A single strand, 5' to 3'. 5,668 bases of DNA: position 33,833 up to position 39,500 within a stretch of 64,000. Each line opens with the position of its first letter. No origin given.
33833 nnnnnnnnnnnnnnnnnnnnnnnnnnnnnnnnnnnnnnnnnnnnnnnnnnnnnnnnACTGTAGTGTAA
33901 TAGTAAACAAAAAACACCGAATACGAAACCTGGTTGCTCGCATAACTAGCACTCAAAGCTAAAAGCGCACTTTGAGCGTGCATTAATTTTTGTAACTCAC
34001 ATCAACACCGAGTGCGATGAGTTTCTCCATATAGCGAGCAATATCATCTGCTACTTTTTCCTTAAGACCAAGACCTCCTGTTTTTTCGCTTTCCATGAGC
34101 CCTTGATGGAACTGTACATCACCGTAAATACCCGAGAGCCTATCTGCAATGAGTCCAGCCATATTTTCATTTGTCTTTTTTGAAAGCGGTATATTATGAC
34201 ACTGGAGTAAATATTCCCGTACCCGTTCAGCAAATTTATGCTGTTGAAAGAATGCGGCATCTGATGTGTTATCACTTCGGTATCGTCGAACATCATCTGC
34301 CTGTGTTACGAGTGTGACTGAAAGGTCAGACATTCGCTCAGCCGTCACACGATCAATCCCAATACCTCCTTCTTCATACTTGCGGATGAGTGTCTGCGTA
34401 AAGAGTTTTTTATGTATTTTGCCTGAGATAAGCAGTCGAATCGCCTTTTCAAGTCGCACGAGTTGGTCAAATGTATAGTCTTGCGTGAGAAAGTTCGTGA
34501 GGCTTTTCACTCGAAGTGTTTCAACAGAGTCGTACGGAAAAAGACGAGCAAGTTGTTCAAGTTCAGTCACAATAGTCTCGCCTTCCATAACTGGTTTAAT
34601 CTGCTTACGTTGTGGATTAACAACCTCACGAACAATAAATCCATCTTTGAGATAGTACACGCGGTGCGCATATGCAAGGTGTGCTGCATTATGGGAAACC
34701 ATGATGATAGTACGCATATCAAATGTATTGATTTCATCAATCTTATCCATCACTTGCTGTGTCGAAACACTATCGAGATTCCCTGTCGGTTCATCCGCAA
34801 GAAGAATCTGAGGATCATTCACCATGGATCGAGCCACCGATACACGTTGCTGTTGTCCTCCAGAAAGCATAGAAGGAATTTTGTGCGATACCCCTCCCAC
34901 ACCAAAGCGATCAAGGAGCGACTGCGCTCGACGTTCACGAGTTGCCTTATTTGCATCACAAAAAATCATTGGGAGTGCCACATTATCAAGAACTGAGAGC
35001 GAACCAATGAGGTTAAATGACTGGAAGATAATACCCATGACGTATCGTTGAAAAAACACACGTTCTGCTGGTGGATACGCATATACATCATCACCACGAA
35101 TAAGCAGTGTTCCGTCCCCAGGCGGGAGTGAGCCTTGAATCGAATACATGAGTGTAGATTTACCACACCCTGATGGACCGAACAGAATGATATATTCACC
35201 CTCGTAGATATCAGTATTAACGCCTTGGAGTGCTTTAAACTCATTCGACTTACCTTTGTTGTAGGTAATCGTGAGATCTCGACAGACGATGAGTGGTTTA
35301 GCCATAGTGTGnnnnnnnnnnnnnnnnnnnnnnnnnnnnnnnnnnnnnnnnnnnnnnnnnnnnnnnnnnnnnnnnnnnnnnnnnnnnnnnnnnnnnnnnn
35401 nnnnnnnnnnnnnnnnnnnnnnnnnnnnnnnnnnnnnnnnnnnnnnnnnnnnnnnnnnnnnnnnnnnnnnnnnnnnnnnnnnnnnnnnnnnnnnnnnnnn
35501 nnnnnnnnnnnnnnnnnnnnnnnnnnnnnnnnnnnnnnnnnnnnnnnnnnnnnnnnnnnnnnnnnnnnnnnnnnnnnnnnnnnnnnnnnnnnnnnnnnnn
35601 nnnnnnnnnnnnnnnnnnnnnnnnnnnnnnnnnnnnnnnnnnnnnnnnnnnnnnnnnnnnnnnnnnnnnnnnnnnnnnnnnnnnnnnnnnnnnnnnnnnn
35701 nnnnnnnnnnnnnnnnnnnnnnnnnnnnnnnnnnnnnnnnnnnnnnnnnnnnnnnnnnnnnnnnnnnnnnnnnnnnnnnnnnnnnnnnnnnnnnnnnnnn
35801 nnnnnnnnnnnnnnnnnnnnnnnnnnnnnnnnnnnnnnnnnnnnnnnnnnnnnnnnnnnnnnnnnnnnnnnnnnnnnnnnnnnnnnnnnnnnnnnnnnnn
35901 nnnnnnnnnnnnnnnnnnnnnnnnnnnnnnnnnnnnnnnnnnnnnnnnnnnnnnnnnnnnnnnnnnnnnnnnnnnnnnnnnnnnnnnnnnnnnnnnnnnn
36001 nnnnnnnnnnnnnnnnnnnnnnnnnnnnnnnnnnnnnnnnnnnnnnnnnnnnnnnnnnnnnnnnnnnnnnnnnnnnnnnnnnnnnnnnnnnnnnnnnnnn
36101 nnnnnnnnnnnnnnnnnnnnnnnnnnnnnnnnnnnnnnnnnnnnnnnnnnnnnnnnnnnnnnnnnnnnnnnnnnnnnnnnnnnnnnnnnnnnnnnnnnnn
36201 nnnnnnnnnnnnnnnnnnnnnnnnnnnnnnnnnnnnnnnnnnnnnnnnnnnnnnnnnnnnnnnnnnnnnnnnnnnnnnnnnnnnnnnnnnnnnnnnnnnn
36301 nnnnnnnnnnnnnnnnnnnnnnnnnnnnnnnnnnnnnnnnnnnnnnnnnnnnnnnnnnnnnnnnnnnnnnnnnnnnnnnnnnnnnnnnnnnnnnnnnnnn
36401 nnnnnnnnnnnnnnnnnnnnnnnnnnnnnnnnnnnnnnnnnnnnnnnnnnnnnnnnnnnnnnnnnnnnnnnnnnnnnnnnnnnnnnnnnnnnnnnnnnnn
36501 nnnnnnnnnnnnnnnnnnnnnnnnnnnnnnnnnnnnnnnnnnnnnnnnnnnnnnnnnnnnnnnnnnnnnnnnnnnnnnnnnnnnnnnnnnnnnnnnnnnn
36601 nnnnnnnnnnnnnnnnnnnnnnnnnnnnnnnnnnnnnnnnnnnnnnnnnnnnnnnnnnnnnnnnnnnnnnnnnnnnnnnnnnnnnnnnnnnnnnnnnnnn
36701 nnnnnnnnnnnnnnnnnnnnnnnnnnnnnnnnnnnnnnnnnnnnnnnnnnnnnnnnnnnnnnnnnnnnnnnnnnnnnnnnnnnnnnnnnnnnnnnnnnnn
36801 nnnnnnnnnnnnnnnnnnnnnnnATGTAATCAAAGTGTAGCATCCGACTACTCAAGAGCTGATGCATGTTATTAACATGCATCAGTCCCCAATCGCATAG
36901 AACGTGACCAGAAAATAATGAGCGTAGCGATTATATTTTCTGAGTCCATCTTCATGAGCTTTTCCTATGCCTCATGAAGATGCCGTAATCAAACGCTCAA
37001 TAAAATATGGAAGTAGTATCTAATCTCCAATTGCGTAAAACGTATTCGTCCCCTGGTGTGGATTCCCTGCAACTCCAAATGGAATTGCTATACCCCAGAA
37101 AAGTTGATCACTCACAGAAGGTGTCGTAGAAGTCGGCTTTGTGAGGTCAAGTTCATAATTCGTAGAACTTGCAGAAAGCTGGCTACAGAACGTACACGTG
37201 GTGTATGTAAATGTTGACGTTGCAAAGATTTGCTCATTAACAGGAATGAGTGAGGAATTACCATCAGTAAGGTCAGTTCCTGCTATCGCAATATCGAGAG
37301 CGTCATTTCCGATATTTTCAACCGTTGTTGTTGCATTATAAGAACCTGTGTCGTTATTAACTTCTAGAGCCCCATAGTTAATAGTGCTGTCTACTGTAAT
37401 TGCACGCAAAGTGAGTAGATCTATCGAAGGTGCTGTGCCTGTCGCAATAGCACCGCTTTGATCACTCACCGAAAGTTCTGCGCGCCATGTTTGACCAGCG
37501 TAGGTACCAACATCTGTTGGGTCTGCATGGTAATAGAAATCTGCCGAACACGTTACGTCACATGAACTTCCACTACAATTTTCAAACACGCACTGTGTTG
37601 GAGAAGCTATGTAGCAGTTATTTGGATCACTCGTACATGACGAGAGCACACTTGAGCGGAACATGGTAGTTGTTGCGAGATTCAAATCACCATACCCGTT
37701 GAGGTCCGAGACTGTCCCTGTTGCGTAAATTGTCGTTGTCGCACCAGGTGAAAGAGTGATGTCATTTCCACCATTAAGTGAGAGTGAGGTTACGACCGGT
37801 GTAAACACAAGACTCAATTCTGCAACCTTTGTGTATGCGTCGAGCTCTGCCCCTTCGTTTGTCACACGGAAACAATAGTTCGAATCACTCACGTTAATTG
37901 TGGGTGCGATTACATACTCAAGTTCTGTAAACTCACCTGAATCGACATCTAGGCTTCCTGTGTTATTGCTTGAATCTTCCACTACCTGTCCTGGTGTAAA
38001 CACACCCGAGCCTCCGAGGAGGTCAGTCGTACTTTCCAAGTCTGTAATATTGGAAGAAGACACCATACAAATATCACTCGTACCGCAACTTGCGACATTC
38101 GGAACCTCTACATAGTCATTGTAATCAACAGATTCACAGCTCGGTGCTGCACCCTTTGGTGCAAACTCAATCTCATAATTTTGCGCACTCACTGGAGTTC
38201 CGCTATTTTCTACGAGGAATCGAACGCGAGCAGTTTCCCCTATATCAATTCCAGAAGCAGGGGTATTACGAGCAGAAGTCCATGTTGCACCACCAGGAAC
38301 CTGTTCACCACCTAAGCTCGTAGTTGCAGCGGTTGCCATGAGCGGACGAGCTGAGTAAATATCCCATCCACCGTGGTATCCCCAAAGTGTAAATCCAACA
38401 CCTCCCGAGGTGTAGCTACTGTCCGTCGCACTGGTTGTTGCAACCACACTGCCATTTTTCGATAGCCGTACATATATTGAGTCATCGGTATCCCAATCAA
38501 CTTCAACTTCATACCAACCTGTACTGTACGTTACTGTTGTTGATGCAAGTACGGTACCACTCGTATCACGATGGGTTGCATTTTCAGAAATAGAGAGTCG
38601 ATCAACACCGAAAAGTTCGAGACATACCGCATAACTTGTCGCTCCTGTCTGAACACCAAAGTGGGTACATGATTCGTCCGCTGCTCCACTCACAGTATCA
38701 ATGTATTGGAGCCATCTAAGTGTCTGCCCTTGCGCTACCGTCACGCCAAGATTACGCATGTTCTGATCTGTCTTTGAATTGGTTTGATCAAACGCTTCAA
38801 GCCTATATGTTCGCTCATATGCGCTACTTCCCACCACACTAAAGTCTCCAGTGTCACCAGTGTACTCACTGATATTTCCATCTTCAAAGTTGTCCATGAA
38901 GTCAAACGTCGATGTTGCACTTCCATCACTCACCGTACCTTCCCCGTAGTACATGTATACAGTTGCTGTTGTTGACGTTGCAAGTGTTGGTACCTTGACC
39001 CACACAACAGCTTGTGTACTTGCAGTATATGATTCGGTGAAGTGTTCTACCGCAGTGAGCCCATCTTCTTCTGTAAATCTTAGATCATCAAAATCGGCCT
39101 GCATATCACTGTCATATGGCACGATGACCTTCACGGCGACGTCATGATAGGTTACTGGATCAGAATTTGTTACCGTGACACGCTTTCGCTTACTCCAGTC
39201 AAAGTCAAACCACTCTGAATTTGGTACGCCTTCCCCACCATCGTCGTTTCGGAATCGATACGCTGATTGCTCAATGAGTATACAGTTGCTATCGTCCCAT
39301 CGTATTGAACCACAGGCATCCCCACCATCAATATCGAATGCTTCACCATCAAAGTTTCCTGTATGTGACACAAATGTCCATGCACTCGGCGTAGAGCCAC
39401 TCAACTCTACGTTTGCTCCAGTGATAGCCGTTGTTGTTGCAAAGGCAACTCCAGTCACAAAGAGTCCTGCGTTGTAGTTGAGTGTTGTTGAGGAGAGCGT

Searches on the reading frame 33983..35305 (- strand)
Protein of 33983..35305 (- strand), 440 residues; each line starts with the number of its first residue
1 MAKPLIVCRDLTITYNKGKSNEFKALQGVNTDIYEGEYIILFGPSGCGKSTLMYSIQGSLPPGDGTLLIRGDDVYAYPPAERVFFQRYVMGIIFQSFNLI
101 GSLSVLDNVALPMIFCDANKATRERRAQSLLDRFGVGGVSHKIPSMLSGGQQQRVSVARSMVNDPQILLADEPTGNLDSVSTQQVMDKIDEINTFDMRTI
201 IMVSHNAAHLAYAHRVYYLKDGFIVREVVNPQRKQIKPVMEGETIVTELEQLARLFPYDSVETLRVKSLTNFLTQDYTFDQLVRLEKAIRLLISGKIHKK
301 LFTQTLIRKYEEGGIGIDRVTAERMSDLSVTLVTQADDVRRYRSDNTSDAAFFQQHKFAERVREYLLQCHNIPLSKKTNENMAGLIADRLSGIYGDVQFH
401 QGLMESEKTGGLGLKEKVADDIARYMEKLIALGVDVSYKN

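Call 13: search_protein_families(library=pfam, proteins=[window:33983-35305:-], max_evalue=0.001)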
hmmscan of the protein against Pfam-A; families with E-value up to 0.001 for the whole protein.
window:33983-35305:- (440 aa): 2 families
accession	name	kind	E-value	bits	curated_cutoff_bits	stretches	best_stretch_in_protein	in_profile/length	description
PF00005.33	ABC_tran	-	1.6e-30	106.9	25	1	26-174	1-136/137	ABC transporter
PF02463.25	SMC_N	-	0.00016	21.6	40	0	22-57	9-45/220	RecF/RecN/SMC N terminal domain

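Call 59: find_encoding_contigs(protein=window:33983-35305:-, flank=10000, max_places=10)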
Protein window:33983-35305:- (440 aa): no gene with exactly this product is on record in the collection.

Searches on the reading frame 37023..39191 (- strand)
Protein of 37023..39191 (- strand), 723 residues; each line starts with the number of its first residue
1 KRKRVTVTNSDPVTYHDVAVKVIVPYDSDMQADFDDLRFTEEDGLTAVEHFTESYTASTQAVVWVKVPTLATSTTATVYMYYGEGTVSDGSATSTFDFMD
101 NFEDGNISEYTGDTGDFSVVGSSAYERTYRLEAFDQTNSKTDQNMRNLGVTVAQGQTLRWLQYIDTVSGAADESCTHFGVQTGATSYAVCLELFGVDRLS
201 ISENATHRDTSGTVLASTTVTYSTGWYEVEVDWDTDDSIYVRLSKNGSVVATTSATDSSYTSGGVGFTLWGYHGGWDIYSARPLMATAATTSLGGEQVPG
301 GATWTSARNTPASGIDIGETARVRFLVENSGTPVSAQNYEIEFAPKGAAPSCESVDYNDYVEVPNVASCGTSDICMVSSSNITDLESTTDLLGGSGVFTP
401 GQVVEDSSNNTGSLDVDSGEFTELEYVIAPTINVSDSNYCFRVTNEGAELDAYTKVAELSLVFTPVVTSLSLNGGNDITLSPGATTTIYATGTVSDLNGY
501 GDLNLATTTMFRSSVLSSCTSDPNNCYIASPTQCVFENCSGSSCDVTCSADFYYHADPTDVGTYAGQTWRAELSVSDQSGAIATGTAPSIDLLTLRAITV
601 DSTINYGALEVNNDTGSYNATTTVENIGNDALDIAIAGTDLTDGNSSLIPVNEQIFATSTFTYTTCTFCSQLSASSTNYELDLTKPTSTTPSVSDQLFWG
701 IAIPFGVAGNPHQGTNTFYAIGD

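Call 66: search_protein_families(library=pfam, proteins=[window:37023-39191:-], max_evalue=0.01)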
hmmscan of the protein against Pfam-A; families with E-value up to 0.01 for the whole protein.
window:37023-39191:- (723 aa): 1 family
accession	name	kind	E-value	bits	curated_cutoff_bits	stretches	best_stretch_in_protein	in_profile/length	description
PF10102.14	DUF2341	-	1e-16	61.6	23.4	1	33-108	1-77/84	Domain of unknown function (DUF2341)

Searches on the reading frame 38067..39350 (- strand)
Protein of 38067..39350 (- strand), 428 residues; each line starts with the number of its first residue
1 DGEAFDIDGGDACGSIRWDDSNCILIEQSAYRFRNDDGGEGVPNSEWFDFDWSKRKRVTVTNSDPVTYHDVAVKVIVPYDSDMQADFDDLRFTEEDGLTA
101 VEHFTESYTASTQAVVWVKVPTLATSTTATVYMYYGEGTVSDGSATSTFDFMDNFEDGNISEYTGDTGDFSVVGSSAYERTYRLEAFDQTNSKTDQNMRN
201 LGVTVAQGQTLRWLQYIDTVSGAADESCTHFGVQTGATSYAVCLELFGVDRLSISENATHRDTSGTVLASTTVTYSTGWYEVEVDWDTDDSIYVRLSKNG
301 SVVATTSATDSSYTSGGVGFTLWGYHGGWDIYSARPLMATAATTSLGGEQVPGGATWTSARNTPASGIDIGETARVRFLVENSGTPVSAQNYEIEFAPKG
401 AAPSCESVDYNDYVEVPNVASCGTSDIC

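Call 64: search_protein_families(library=pfam, proteins=[window:38067-39350:-], max_evalue=0.01)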
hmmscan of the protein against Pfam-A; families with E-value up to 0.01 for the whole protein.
window:38067-39350:- (428 aa): 1 family
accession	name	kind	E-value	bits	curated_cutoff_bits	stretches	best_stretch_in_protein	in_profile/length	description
PF10102.14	DUF2341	-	7.3e-17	62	23.4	1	86-161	1-77/84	Domain of unknown function (DUF2341)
